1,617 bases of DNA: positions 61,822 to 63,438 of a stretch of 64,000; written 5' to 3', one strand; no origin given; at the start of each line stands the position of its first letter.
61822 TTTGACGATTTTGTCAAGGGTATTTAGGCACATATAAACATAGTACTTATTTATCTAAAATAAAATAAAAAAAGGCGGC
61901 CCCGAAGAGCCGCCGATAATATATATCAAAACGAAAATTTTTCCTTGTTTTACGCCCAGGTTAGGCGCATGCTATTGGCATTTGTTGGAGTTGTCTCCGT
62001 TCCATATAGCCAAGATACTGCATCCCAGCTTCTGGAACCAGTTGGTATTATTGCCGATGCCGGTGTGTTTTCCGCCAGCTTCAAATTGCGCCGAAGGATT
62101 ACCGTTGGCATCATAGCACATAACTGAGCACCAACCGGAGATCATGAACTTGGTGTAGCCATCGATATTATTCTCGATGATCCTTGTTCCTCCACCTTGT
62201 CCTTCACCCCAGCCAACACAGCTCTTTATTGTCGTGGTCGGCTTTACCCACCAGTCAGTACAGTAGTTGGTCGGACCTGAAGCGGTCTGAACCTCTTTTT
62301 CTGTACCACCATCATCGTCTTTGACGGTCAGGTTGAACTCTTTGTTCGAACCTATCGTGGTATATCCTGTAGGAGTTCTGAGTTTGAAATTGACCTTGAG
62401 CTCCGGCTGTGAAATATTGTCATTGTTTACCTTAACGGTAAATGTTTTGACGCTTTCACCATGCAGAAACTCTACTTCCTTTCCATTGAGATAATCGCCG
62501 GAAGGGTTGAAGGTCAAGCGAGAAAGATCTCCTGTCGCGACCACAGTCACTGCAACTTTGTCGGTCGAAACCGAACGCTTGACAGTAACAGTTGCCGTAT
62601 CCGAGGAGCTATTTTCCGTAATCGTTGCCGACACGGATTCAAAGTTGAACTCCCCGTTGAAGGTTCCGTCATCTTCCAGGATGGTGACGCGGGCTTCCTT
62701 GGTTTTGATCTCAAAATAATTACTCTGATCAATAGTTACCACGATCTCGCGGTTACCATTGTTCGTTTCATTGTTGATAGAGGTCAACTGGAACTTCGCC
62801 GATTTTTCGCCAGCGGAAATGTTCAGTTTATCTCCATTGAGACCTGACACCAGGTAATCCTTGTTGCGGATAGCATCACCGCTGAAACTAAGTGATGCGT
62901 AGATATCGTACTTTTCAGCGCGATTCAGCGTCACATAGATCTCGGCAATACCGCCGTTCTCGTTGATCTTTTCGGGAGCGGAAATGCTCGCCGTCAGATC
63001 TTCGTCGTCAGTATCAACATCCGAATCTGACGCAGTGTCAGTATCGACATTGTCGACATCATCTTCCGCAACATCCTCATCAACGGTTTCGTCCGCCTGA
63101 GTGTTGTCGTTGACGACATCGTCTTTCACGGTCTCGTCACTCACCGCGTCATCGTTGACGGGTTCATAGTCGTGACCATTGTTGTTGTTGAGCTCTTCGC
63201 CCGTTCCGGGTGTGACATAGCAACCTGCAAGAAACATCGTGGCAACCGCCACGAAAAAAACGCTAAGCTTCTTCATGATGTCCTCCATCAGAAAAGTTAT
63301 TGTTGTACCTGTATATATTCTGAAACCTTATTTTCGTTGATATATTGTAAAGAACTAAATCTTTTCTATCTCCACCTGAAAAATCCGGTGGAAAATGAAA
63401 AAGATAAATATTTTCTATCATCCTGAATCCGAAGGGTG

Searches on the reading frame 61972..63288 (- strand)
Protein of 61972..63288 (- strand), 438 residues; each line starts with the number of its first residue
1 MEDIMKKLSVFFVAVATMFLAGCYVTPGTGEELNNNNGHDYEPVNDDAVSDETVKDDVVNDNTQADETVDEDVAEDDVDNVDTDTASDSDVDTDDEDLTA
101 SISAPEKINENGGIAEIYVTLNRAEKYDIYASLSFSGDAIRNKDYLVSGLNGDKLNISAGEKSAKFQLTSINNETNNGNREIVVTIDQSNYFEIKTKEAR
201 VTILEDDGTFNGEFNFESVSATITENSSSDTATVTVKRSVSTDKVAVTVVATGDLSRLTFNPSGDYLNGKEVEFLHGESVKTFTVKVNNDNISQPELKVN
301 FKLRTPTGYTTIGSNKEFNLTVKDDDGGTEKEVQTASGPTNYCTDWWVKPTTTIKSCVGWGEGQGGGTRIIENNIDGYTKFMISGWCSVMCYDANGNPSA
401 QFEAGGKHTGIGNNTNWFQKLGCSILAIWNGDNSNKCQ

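Call 77: search_protein_families(library=pfam, proteins=[window:61972-63288:-], max_evalue=0.001)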
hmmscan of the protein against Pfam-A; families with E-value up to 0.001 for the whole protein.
window:61972-63288:- (438 aa): 0 families

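Call 86: find_encoding_contigs(protein=window:61972-63288:-, flank=10000, max_places=1)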
Protein window:61972-63288:- (438 aa): 3 contigs read that carry it; 1 place shown.
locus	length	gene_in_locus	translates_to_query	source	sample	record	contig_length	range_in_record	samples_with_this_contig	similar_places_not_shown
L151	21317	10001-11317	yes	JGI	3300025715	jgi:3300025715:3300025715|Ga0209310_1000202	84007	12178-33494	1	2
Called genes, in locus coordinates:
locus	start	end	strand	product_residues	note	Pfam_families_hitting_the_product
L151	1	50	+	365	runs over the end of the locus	-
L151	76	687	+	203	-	-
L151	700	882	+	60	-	-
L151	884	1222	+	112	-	-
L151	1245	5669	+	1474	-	-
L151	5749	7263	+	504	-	-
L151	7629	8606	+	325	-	-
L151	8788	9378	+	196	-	-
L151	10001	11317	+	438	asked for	-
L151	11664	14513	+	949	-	-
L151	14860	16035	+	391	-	-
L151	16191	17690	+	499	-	PF04932:Wzy_C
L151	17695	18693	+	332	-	PF13353:Fer4_12 (faint), PF04055:Radical_SAM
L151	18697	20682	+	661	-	PF14885:GHL15, PF13517:FG-GAP_3 (faint)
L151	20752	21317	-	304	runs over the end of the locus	PF00291:PALP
